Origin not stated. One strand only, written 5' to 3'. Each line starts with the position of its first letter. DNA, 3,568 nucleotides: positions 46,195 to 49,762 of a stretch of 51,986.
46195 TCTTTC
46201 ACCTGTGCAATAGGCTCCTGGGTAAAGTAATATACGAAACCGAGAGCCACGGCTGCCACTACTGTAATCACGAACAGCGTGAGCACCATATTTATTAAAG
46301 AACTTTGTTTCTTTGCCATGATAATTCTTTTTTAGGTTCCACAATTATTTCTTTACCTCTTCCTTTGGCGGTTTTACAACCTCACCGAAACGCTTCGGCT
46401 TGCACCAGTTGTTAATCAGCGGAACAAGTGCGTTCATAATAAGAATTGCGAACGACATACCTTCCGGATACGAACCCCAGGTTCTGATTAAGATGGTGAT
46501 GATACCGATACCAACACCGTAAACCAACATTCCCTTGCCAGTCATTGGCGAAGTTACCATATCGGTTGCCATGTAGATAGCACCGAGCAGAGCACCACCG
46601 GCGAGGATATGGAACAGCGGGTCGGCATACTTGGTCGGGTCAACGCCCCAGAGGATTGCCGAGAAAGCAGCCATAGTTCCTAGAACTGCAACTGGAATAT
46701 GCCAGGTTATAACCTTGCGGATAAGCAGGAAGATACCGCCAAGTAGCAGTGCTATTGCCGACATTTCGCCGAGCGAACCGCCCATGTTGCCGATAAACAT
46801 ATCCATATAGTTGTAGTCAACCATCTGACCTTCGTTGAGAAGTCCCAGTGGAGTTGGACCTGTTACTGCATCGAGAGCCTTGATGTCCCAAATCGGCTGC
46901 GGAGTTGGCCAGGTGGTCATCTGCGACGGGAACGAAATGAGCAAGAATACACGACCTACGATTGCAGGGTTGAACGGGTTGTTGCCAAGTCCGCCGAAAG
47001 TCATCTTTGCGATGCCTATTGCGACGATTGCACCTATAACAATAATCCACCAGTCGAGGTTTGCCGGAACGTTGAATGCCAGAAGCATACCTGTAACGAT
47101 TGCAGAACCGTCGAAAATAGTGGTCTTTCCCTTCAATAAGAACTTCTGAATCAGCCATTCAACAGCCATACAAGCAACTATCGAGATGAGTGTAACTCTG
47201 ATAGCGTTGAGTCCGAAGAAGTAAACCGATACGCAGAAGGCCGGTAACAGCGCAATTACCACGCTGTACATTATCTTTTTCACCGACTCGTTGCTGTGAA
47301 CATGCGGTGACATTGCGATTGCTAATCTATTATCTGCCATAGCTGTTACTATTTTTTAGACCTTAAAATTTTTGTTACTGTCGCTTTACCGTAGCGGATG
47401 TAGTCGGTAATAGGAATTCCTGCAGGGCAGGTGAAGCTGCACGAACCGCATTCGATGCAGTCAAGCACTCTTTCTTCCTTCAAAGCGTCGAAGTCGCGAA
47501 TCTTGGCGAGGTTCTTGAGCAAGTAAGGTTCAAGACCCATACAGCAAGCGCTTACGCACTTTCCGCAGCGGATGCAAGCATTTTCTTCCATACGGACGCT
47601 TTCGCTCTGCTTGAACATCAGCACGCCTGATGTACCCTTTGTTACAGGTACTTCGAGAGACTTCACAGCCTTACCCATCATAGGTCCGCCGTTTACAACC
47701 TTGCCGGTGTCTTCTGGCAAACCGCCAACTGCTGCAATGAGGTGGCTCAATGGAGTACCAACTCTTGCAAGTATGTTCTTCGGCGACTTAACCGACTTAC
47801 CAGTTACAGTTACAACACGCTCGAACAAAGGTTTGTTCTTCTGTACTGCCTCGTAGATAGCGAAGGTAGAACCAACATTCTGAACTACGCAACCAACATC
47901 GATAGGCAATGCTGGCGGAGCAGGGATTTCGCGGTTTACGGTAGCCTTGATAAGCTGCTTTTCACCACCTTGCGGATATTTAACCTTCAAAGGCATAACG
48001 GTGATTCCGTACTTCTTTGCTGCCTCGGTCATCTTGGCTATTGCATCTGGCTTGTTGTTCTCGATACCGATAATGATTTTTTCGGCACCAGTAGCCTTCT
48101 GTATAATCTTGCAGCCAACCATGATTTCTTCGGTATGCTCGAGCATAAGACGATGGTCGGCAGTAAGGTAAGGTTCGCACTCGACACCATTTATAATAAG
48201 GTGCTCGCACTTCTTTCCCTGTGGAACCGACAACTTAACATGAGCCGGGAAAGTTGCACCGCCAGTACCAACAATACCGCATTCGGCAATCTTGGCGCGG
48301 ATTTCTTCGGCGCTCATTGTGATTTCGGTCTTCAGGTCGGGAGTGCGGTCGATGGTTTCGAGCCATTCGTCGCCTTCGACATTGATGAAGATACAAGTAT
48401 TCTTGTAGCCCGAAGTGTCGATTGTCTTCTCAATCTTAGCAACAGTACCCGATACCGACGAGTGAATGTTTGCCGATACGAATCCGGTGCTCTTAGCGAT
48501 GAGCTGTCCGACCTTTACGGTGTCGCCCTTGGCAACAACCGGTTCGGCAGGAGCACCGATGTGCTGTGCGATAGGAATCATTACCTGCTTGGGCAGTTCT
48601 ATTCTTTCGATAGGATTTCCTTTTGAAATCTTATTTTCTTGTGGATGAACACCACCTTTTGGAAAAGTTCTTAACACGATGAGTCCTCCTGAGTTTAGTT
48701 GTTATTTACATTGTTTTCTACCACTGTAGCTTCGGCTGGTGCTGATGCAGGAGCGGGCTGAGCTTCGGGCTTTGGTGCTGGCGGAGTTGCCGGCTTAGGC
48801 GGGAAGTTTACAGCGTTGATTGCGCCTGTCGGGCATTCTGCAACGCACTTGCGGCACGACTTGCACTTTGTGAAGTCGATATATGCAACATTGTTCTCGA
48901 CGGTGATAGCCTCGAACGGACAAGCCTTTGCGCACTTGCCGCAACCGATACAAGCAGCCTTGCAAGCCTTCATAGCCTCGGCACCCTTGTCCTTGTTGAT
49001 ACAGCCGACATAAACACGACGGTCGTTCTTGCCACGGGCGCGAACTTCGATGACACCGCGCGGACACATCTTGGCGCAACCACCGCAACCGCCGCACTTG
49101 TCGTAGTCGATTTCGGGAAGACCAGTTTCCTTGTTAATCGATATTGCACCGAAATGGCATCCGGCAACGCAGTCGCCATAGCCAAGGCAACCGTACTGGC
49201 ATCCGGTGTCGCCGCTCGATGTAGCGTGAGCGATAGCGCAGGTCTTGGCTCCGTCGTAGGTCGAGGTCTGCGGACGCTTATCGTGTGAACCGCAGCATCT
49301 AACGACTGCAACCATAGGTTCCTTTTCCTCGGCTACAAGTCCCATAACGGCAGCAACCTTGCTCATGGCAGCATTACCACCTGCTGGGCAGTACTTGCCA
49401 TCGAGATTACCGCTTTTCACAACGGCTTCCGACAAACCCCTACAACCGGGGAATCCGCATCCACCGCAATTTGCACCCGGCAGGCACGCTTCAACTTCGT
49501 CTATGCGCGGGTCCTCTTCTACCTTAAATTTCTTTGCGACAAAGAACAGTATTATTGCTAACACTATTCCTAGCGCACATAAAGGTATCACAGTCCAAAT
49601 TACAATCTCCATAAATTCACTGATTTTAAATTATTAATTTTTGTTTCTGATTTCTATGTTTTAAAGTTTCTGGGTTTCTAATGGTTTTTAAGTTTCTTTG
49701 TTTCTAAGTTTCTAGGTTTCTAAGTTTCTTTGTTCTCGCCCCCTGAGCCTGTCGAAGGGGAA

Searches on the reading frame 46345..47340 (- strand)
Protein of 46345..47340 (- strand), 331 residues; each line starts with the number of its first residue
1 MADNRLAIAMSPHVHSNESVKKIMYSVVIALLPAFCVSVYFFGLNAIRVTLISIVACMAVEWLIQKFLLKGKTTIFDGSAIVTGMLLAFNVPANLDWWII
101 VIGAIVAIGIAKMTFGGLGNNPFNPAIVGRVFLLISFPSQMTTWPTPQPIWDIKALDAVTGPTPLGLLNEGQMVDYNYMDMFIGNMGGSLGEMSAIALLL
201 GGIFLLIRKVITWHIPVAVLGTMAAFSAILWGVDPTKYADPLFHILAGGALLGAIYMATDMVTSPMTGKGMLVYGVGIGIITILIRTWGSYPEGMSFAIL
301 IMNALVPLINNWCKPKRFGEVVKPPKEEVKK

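Call 79: search_protein_families(library=pfam, proteins=[window:46345-47340:-], max_evalue=0.0001)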
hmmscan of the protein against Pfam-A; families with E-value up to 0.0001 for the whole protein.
window:46345-47340:- (331 aa): 1 family
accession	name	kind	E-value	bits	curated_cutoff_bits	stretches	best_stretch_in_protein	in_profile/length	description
PF03116.20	NQR2_RnfD_RnfE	-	2e-121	405.3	27.7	1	9-319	3-296/296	NQR2, RnfD, RnfE family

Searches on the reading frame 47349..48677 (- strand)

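Call 79: search_protein_families(library=pfam, proteins=[window:47349-48677:-], max_evalue=0.0001)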
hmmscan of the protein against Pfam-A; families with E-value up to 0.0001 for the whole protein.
window:47349-48677:- (442 aa): 10 families
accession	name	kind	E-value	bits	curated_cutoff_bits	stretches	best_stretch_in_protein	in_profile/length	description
PF01512.22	Complex1_51K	-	1.3e-50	171.6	31.2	1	130-276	1-150/150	Nuo51 FMN-binding domain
PF13375.12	RnfC_N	-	5.5e-34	116.7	25.6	1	7-102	4-100/101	RnfC Barrel sandwich hybrid domain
PF10531.15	SLBB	-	8.8e-12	45.1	27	1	288-335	1-53/55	SLBB domain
PF12797.12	Fer4_2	-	2.1e-06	27.8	24.5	0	361-378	3-20/22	4Fe-4S binding domain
PF13237.11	Fer4_10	-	6.1e-06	26.5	25.5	1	362-418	3-53/53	4Fe-4S dicluster domain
PF13746.11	Fer4_18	-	6.8e-06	26.7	27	0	392-428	46-82/114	4Fe-4S dicluster domain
PF13534.11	Fer4_17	-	3.1e-05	24.8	22.2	0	367-421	1-60/61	4Fe-4S dicluster domain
PF12837.12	Fer4_6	-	3.3e-05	24.1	25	0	361-381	2-22/24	4Fe-4S binding domain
PF13187.11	Fer4_9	-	3.8e-05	24.1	27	0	367-420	1-50/52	4Fe-4S dicluster domain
PF00037.32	Fer4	-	0.0001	22.4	21.1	0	365-378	5-18/24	4Fe-4S binding domain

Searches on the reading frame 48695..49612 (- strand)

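Call 79: search_protein_families(library=pfam, proteins=[window:48695-49612:-], max_evalue=0.0001)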
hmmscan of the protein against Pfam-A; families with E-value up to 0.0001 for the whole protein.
window:48695-49612:- (305 aa): 10 families
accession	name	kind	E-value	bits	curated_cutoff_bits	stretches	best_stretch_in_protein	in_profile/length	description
PF00037.32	Fer4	-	1.4e-16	59.9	21.1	3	166-189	1-24/24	4Fe-4S binding domain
PF12838.12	Fer4_7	-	7.2e-16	58.8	27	2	221-264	2-52/52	4Fe-4S dicluster domain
PF12837.12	Fer4_6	-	8e-13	48.1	25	2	166-188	2-24/24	4Fe-4S binding domain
PF13237.11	Fer4_10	-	3.8e-12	46.4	25.5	1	218-261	6-53/53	4Fe-4S dicluster domain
PF13484.11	Fer4_16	-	8.1e-12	46.2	30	1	172-233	1-65/66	4Fe-4S double cluster binding domain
PF13187.11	Fer4_9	-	1.2e-11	44.9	27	1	220-265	1-52/52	4Fe-4S dicluster domain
PF14697.11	Fer4_21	-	4.5e-11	43.1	35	1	219-266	6-58/59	4Fe-4S dicluster domain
PF04060.18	FeS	-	6.5e-09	35.8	23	1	44-67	1-24/33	Putative Fe-S cluster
PF12797.12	Fer4_2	-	7.1e-07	29.2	24.5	0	166-184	3-21/22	4Fe-4S binding domain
PF13534.11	Fer4_17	-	4.1e-05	24.5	22.2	0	172-232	1-57/61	4Fe-4S dicluster domain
